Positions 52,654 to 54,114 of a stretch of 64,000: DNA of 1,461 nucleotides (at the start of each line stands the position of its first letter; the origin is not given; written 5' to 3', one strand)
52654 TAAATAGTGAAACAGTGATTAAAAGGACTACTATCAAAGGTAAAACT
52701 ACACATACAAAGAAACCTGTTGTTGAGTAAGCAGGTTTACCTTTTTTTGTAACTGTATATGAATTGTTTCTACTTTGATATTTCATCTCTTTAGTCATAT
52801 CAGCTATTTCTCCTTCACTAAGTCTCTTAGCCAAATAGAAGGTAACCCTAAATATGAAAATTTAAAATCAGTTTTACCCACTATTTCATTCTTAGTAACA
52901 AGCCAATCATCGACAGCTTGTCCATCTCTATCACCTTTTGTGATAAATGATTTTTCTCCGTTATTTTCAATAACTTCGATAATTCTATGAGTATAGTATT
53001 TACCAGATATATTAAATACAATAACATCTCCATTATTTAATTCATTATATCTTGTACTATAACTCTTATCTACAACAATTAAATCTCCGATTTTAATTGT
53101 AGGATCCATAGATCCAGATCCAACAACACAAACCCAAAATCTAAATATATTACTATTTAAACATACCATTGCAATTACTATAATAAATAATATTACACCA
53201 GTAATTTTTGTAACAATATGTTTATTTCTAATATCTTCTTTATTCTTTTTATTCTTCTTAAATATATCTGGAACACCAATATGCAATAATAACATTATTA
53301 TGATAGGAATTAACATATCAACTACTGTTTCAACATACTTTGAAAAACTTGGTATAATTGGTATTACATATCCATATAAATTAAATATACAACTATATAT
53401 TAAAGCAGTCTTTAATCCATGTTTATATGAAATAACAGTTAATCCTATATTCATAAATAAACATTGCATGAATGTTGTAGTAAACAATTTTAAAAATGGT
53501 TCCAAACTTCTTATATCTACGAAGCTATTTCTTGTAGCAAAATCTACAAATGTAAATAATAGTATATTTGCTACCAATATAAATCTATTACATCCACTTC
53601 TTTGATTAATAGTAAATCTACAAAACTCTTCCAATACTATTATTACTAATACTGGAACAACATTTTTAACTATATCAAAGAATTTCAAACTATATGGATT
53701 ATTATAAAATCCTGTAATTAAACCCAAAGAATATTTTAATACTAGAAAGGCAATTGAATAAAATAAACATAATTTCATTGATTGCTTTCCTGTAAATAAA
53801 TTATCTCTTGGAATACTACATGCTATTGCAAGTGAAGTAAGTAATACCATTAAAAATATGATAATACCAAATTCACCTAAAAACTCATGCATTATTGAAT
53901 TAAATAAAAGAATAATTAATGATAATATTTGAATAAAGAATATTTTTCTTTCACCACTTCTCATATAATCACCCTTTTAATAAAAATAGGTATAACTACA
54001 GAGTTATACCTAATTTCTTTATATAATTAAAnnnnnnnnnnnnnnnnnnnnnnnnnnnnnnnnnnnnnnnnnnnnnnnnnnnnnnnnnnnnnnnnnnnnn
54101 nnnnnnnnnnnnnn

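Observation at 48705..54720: Candidate SipW-dependent surface-fibre/secretion locus: three cognate-signal proteins, a fusion peptidase and a wall hydrolase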

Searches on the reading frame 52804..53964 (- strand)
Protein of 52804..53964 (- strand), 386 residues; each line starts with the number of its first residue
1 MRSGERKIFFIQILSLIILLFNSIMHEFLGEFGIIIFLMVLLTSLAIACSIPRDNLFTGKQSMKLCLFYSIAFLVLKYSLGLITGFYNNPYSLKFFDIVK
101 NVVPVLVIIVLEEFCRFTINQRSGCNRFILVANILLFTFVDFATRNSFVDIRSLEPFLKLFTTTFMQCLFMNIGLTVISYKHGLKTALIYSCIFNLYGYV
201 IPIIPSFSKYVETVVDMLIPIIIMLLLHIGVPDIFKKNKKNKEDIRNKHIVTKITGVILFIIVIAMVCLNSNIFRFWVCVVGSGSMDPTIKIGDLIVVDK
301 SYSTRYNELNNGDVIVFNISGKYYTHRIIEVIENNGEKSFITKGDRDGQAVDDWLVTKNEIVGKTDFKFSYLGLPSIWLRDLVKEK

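Call 3: search_protein_families(library=pfam, proteins=[window:52804-53964:-], max_evalue=0.1)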
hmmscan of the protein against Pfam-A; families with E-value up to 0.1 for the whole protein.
window:52804-53964:- (386 aa): 3 families
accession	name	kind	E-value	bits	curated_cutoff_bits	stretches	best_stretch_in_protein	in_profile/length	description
PF10502.14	Peptidase_S26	-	2.9e-08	34.3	22.9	1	257-329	4-78/168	Signal peptidase, peptidase S26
PF00717.28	Peptidase_S24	-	1e-05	25.7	23.3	1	277-333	37-85/116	Peptidase S24-like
PF15875.10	DUF4731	-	0.029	15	27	1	48-87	32-71/75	Domain of unknown function (DUF4731)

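Call 4: search_protein_families(library=ncbifam, proteins=[window:52804-53964:-], max_evalue=0.1)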
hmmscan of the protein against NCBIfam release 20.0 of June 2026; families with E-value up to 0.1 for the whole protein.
window:52804-53964:- (386 aa): 5 families
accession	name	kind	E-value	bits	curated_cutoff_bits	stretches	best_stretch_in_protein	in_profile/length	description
TIGR02228.1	sigpep_I_arch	equivalog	3.9e-21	75.5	51.85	1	254-375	10-129/158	signal peptidase I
NF046067.1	SigPepSipWBacil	equivalog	7.9e-18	64.7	190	1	252-373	14-134/189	signal peptidase I SipW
TIGR02227.1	sigpep_I_bact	equivalog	3.5e-11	43.2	47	1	258-331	2-77/162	signal peptidase I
NF008114.0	PRK10861.1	equivalog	0.0018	17.6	277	1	255-300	63-106/324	signal peptidase I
NF007621.2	PRK10276.1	subfamily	0.011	15.8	110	1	269-328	23-77/115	translesion error-prone DNA polymerase V autoproteolytic subunit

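Call 7: find_homologous_proteins(query=window:52804-53964:-)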
Query window:52804-53964:- (386 aa): 110 proteins with E <= 0.001 among 5232 candidates.
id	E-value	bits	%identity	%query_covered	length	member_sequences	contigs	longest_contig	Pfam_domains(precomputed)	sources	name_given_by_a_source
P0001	1.4e-234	796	94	100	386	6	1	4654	PF00717.29,PF10502.15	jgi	jgi:signal peptidase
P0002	1.1e-195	668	98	81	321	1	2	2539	PF00717.29,PF10502.15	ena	-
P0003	3.0e-185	634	74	100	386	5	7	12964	PF10502.15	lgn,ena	-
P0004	9.9e-178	609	69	99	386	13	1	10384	PF00717.29,PF10502.15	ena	-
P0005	1.5e-170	586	69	100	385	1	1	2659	PF00717.29,PF10502.15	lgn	-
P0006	7.3e-165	567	66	100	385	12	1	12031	PF00717.29,PF10502.15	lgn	-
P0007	1.7e-163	562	64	100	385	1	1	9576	PF00717.29,PF10502.15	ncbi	-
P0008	1.1e-162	560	67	100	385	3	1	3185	PF00717.29,PF10502.15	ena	-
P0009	5.6e-162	557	66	100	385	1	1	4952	PF00717.29,PF10502.15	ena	-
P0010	2.5e-160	552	65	100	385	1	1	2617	PF00717.29,PF10502.15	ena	-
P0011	2.2e-159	549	65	99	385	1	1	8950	PF00717.29,PF10502.15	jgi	-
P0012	3.4e-148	512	62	100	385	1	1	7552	PF10502.15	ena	-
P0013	1.9e-118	414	65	77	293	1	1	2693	PF10502.15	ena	-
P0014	1.1e-79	287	40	99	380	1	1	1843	PF10502.15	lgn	-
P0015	3.6e-79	285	40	99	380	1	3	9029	PF10502.15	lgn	-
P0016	1.7e-78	283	39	99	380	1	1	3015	PF10502.15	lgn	-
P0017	2.3e-78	282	40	99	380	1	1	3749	PF10502.15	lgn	-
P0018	3.4e-78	282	39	99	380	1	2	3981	PF10502.15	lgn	-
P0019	3.8e-78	281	39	99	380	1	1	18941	PF10502.15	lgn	-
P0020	8.0e-78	280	39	99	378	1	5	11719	PF10502.15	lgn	-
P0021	1.5e-77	279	39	99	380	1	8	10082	PF10502.15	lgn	-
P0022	8.4e-77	277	37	100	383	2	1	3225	PF10502.15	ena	-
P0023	2.3e-74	269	39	95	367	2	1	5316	PF10502.15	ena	-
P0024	6.0e-74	268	39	99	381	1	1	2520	PF10502.15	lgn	-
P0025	1.6e-73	266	40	82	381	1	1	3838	PF10502.15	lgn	-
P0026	1.8e-72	263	39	83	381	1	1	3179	PF10502.15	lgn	-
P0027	4.9e-72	261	39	82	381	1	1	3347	PF10502.15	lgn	-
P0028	2.6e-71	259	36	100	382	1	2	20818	PF10502.15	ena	-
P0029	3.7e-67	245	36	100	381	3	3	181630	PF10502.15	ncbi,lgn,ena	-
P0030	4.9e-66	242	35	91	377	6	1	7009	PF10502.15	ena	-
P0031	9.2e-65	237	33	100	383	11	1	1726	PF10502.15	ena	-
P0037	2.8e-46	177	32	85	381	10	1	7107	PF00717.29,PF10502.15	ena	-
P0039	2.6e-44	170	36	85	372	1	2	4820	PF10502.15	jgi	-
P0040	6.9e-44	169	33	99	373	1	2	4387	PF10502.15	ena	-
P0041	1.1e-43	168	31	99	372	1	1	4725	PF00717.29,PF10502.15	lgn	-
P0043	1.8e-43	167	31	82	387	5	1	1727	PF00717.29,PF10502.15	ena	-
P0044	5.3e-41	159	34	79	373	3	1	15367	PF10502.15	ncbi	-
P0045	8.8e-41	158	32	99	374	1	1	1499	PF10502.15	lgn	-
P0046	8.9e-41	158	29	74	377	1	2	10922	PF00717.29,PF10502.15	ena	-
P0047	5.3e-40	156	32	82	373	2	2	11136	PF10502.15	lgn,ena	-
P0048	8.6e-40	155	30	100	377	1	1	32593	PF00717.29,PF10502.15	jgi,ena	-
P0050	6.4e-38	149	29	95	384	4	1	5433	PF10502.15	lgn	-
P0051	1.7e-37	148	29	95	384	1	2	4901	PF10502.15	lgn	-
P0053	9.6e-36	142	28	87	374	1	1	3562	PF10502.15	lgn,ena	-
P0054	2.2e-34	137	28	92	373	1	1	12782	PF10502.15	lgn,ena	-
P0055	6.6e-34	136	28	90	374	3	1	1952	PF10502.15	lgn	-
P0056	2.7e-32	131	28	91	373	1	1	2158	PF10502.15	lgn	-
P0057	1.7e-31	128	30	85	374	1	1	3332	PF10502.15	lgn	-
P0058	3.5e-31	127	31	84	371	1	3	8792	PF10502.15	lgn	-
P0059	2.0e-30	124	31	79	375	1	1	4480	PF10502.15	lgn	-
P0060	3.9e-30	123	31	81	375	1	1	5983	PF10502.15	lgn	-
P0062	1.0e-29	122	27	99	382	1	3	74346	PF10502.15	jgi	-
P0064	5.6e-27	113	28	99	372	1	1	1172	PF10502.15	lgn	-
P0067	1.5e-25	108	26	100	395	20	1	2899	PF10502.15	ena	-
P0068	3.4e-24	104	30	79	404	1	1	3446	PF10502.15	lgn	-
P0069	1.0e-23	102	35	54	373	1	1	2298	PF10502.15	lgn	-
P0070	1.1e-23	102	25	79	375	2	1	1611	PF00717.29,PF10502.15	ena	-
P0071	5.3e-22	97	28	81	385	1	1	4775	PF10502.15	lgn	-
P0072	9.1e-22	96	28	78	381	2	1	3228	PF10502.15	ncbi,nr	ncbi:MAG: signal peptidase I [Clostridia bacterium]|nr:signal peptidase I [Clostridia bacterium]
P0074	1.6e-20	92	28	81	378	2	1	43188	PF10502.15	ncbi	-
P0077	4.5e-19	87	28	88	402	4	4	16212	PF10502.15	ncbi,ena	-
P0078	4.0e-18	84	27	81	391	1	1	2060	PF10502.15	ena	-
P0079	4.5e-18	84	25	84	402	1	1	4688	PF10502.15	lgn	-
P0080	1.8e-17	82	27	83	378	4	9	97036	PF10502.15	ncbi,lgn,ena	-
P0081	2.1e-17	82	28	99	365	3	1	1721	PF10502.15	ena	-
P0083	1.3e-15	76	26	80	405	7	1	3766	PF10502.15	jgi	-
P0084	5.8e-15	73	25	78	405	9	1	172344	PF10502.15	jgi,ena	-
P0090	2.2e-7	49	31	38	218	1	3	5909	PF10502.15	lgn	-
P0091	3.7e-7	48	30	38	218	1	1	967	PF10502.15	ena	-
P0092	3.7e-7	48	30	38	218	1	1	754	PF10502.15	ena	-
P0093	4.4e-7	48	30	38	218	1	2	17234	PF10502.15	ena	-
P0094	4.5e-7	48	30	38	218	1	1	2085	PF10502.15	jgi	jgi:signal peptidase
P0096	4.7e-7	47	30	38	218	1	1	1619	PF10502.15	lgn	-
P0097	5.6e-7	47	31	38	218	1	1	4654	PF10502.15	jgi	jgi:signal peptidase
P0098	7.3e-7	47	31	38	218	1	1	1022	PF10502.15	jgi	jgi:signal peptidase I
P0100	1.8e-6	46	30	38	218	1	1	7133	PF10502.15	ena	-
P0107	2.2e-4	39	33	28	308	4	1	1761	PF00717.29,PF10502.15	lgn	-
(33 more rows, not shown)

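Call 9: find_encoding_contigs(protein=P0029, flank=8000, max_places=2)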
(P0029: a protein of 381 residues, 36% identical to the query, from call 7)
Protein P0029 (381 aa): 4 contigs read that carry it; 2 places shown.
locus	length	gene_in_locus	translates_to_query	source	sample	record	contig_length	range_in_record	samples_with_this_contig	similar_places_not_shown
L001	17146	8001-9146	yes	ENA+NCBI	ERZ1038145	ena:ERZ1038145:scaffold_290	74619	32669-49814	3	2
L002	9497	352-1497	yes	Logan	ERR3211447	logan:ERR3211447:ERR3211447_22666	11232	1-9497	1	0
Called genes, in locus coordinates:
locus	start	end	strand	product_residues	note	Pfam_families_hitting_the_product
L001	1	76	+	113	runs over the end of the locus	PF01740:STAS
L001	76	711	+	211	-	PF04542:Sigma70_r2, PF08281:Sigma70_r4_2 (faint), PF04545:Sigma70_r4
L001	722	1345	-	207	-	-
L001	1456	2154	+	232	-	-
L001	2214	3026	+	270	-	PF01148:CTP_transf_1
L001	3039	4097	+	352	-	PF02163:Peptidase_M50, PF00595:PDZ, PF13180:PDZ_2 (weak), PF17820:PDZ_6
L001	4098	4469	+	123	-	-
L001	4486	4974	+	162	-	-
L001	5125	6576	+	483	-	-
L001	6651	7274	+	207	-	-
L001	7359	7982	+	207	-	-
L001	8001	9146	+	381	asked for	PF10502:Peptidase_S26 (weak)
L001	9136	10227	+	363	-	PF17231:DUF5305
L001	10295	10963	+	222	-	-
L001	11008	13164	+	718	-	PF23139:OB_YrrC, PF14490:HHH_RecD2, PF00580:UvrD-helicase (weak), PF13086:AAA_11 (weak), PF13245:AAA_19, PF13604:AAA_30, PF18335:SH3_13, PF13538:UvrD_C_2, +3 more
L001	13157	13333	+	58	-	-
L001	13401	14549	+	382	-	PF01594:AI-2E_transport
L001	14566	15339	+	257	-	-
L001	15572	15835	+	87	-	PF04232:SpoVS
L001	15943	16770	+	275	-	PF19293:CdaA_N, PF02457:DAC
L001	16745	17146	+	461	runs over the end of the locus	PF07949:YbbR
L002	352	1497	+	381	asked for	PF10502:Peptidase_S26 (weak)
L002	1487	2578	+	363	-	PF17231:DUF5305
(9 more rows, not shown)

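Call 10: find_encoding_contigs(protein=P0084, flank=8000, max_places=2)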
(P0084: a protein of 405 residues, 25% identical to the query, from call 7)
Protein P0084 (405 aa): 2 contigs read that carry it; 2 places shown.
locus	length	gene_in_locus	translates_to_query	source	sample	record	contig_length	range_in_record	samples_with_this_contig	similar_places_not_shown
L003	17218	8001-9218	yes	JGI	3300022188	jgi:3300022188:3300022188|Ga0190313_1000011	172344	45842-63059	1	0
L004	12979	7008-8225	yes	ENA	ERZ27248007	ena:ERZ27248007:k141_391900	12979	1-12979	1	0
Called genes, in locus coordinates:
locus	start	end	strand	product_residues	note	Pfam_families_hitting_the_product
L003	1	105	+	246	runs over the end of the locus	PF00254:FKBP_C, PF22199:FKBP26_IF, PF18046:FKBP26_C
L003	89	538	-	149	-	PF03684:UPF0179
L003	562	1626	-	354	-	PF00465:Fe-ADH, PF13685:Fe-ADH_2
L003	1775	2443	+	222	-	PF00227:Proteasome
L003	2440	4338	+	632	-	PF17214:KH_TffA, PF07650:KH_2 (weak), PF00753:Lactamase_B, PF16661:Lactamase_B_6, PF23023:Anti-Pycsar_Apyc1 (weak), PF12706:Lactamase_B_2, PF10996:Beta-Casp, PF07521:RMMBL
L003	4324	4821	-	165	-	PF09183:DUF1947, PF01472:PUA, PF26292:PUA_elF2D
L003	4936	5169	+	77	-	PF14438:SM-ATX (weak), PF01423:LSM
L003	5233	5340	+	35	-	-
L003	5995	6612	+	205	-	-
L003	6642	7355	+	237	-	-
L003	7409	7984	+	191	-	-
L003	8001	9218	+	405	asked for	PF10502:Peptidase_S26 (weak)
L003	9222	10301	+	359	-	PF17231:DUF5305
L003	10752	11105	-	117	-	PF18478:PIN_10 (weak), PF18480:DUF5615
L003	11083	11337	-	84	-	PF04255:DUF433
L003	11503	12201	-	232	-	PF02517:Rce1-like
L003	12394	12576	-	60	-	-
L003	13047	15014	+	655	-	PF03485:Arg_tRNA_synt_N, PF00750:tRNA-synt_1d, PF05746:DALR_1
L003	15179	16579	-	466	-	PF02608:Bmp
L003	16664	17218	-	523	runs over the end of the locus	PF00005:ABC_tran, PF13304:AAA_21 (faint), PF00005:ABC_tran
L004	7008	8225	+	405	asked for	PF10502:Peptidase_S26 (weak)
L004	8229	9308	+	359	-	PF17231:DUF5305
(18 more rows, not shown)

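Call 20: search_protein_families(library=ncbifam, proteins=[L001:6651-7274:+, L001:7359-7982:+, L001:5125-6576:+, L003:5995-6612:+, L003:6642-7355:+, L003:7409-7984:+, L001:9136-10227:+, L003:9222-10301:+], max_evalue=10)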
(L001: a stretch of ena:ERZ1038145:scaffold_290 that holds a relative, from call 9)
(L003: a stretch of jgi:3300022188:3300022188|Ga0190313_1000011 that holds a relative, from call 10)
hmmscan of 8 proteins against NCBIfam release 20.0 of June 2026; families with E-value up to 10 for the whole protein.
L001:6651-7274:+ (207 aa): 0 families

L001:7359-7982:+ (207 aa): 2 families
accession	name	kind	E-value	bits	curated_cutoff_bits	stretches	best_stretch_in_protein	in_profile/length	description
TIGR03711.1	acc_sec_asp3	equivalog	0.035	14.1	67.25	1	77-103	99-125/135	accessory Sec system protein Asp3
NF053819.1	EF0750_LPXTG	subfamily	0.061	13.8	47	1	1-45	1-43/105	EF2685/EF0750 family sortase-dependent surface protein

L001:5125-6576:+ (483 aa): 3 families
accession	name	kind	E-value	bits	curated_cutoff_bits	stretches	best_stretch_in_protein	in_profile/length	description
NF010410.0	PRK13836.1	subfamily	0.0086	15.6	369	1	16-120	36-137/220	conjugal transfer protein TrbF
NF012201.1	WIAG-tail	domain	0.16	12.1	33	0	134-168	4-38/80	WIAG-tail domain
NF053819.1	EF0750_LPXTG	subfamily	0.91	10.1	47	1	1-44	1-43/105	EF2685/EF0750 family sortase-dependent surface protein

L003:5995-6612:+ (205 aa): 2 families
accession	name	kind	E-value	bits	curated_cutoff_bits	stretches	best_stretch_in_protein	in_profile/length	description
NF010290.0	PRK13730.1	subfamily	0.0097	15.5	333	1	142-177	125-160/212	type-F conjugative transfer system pilin assembly protein TrbC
TIGR02742.1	TrbC_Ftype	equivalog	0.075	12.8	66.45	1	142-178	34-70/130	type-F conjugative transfer system pilin assembly protein TrbC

L003:6642-7355:+ (237 aa): 1 family
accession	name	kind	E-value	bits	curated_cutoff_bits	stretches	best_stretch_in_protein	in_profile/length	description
NF053838.1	hit_Bd0108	equivalog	0.15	12.6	40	1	3-40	1-34/94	predatory lifecycle switch protein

L003:7409-7984:+ (191 aa): 0 families

L001:9136-10227:+ (363 aa): 1 family
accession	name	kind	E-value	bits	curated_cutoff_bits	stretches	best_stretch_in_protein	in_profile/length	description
NF002763.0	PRK02833.1-1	equivalog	0.19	11.5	138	1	240-274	9-43/143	phosphate-starvation-inducible protein PsiE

L003:9222-10301:+ (359 aa): 1 family
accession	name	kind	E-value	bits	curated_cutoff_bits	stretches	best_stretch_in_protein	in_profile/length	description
NF053514.2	JUQZ_fam_ocin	equivalog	0.011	15.9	40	0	21-51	2-32/107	BLB8/JUQZ-1 family protein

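Call 23: find_related_loci(query=A2, collection=genome_contigs, flank=8000)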
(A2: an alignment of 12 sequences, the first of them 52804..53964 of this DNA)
Query A2 (386 aa) in genome_contigs; peptide patterns used: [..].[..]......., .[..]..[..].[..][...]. (x = any residue, [..] = any of these).
134 stretches matched a pattern; 40 encode a relative of the query (tblastn E <= 1e-3); 40 distinct loci.
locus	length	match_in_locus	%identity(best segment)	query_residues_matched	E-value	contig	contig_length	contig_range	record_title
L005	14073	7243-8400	74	1-386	0e+0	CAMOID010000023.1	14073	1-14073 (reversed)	MAG: uncultured Bacillales bacterium isolate SRR873601_bin.127_metaWRAP_v1.3_MAG genome assembly, contig: NODE_12939_len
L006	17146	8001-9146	38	1-386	3e-90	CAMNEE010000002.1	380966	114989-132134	MAG: uncultured Bacillales bacterium isolate SRR1222429_bin.164_metaWRAP_v1.3_MAG genome assembly, contig: NODE.9_length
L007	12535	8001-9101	39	22-386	3e-79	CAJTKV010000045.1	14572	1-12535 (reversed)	MAG TPA_asm: uncultured Bacilli bacterium isolate MGBC102277 genome assembly, contig: MGBC102277.45, whole genome shotgu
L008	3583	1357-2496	36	1-383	3e-77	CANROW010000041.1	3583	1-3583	MAG: uncultured Bacilli bacterium isolate Lapin-020__bin10 genome assembly, contig: Lapin-020__NODE_40908_length_3583_co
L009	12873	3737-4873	35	1-385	5e-76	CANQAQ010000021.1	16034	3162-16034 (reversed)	MAG: uncultured Bacilli bacterium isolate Lapin-002__bin21 genome assembly, contig: Lapin-002__NODE_4701_length_16034_co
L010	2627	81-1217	38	1-384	7e-76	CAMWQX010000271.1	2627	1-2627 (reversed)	MAG TPA_asm: uncultured Firmicutes bacterium isolate SRR14411249_bin.2_metawrap_v1.3_MAG genome assembly, contig: NODE.2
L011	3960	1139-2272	33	2-386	4e-72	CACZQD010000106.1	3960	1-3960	MAG: uncultured Erysipelotrichaceae bacterium isolate RUG12848 genome assembly, contig: RUG12848_asm_106, whole genome s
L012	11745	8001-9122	36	6-385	2e-71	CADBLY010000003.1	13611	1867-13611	MAG: uncultured Erysipelotrichaceae bacterium isolate RUG14093 genome assembly, contig: RUG14093_asm_3, whole genome sho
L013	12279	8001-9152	34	1-385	3e-70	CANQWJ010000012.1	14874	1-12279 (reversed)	MAG: uncultured Bacilli bacterium isolate Lapin-013__bin18 genome assembly, contig: Lapin-013__NODE_2408_length_14874_co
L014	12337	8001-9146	36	1-385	2e-67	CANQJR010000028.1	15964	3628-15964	MAG: uncultured Bacilli bacterium isolate Lapin-026__bin45 genome assembly, contig: Lapin-026__NODE_4393_length_15964_co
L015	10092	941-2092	35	1-386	6e-67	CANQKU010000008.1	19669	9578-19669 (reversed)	MAG: uncultured Bacilli bacterium isolate Lapin-017__bin42 genome assembly, contig: Lapin-017__NODE_1509_length_19669_co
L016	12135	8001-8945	38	68-385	8e-67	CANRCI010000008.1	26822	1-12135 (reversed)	MAG: uncultured Bacilli bacterium isolate Lapin-027__bin79 genome assembly, contig: Lapin-027__NODE_1483_length_26822_co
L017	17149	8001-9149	33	2-385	1e-66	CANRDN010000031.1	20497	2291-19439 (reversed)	MAG: uncultured Bacilli bacterium isolate Lapin-026__bin19 genome assembly, contig: Lapin-026__NODE_3029_length_20497_co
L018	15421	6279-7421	33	1-386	1e-65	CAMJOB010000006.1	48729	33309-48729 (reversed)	MAG: uncultured Firmicutes bacterium isolate SRR12081297_bin.72_metaWRAP_v1.3_MAG genome assembly, contig: ERZ12289777.9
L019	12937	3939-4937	40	46-384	6e-69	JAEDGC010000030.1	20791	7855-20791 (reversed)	MAG: Bacilli bacterium isolate MAG100 NODE_1832_length_20791_cov_8.869888, whole genome shotgun sequence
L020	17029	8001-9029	29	35-384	2e-52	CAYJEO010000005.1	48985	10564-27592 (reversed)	MAG TPA_asm: uncultured Muribaculaceae bacterium isolate ERP123703_co2_246 genome assembly, contig: NODE_339_length_4898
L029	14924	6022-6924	31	72-379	1e-30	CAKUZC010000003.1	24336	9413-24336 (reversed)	MAG: uncultured Eubacteriales bacterium isolate REFINED_METABAT215_TOP10_CONTIGS_1500_ASSEMBLY_K77_MERGED__Hadza_MoBio_C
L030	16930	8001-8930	26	61-385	1e-23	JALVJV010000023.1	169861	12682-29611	MAG: Archaeoglobaceae archaeon isolate A1_metabat2_scaf2bin.085 A1_NODE_7_length_169861_cov_4.504713, whole genome shotg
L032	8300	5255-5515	38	272-364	6e-12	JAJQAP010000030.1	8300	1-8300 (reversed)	MAG: Coprobacillus sp. isolate BH.B1_8 NODE_775_length_8300_cov_21.199151, whole genome shotgun sequence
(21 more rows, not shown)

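Call 49: search_protein_families(library=ncbifam, proteins=[L015:6827-7459:+, L015:7545-8186:+, L015:8234-8887:+, L015:9062-9700:+, L032:3511-4176:+, L030:6397-6924:+, L020:7280-7858:+, L029:4984-5769:+, L006:7245-7976:+], max_evalue=1)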
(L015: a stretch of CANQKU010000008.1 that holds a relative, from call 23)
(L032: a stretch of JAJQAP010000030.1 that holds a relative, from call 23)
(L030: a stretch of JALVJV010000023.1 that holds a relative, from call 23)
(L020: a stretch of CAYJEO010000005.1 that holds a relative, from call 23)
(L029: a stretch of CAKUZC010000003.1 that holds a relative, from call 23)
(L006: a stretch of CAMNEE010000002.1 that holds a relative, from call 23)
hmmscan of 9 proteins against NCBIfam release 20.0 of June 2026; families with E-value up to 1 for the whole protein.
L015:6827-7459:+ (211 aa): 3 families
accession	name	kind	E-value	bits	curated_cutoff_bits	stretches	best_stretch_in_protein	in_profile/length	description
NF041792.2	2_anti-phage_ZorA2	equivalog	0.13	10.7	700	1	123-191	144-210/550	type II Zorya anti-phage system protein ZorA2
NF011715.0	PRK15136.1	equivalog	0.17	10.5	563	1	4-37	15-48/390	multidrug efflux MFS transporter periplasmic adaptor subunit EmrA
NF004285.1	PRK05696.1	equivalog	0.22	11.3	179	1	4-37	12-45/171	flagellar basal body-associated protein FliL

L015:7545-8186:+ (214 aa): 3 families
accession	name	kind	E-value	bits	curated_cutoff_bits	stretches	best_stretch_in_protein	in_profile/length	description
TIGR04361.1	TrbK_Ti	equivalog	0.093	13.1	50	1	14-72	3-54/64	entry exclusion protein TrbK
NF051431.1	Rv0361_Cterm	subfamily_domain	0.097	12.9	37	1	10-41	2-33/140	Rv0361 family membrane protein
NF003425.0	PRK04897.1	equivalog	0.099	11.8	355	1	4-77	6-79/298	zinc metalloprotease HtpX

L015:8234-8887:+ (218 aa): 0 families

L015:9062-9700:+ (213 aa): 0 families

L032:3511-4176:+ (222 aa): 1 family
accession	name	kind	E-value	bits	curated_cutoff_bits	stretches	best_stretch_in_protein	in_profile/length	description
TIGR01495.1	ETRAMP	paralog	0.2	11.7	32.75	1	3-30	47-73/85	ETRAMP family protein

L030:6397-6924:+ (176 aa): 2 families
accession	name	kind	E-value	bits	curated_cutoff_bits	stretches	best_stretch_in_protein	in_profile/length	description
TIGR04088.1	cognate_SipW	domain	2e-05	24.6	19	1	20-50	3-33/34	SipW-dependent-type signal peptide-containing protein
TIGR04090.1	exp_by_SipW_IV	subfamily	0.00025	20.9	60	2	18-56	5-43/241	BsaA family SipW-dependent biofilm matrix protein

L020:7280-7858:+ (193 aa): 1 family
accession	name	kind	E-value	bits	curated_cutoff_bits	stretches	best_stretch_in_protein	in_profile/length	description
TIGR02422.1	protocat_beta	equivalog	0.071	12.8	296.4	1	65-103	176-214/220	protocatechuate 3,4-dioxygenase subunit beta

L029:4984-5769:+ (262 aa): 1 family
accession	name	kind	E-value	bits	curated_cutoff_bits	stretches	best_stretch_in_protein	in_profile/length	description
NF033554.9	floc_PepA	equivalog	0.054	13.3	80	1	14-139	4-126/261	flocculation-associated PEP-CTERM protein PepA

L006:7245-7976:+ (244 aa): 1 family
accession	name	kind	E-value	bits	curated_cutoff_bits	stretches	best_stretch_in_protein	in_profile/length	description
NF007889.0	PRK10592.1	equivalog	0.03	13.9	476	1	3-99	50-145/281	putrescine ABC transporter permease PotI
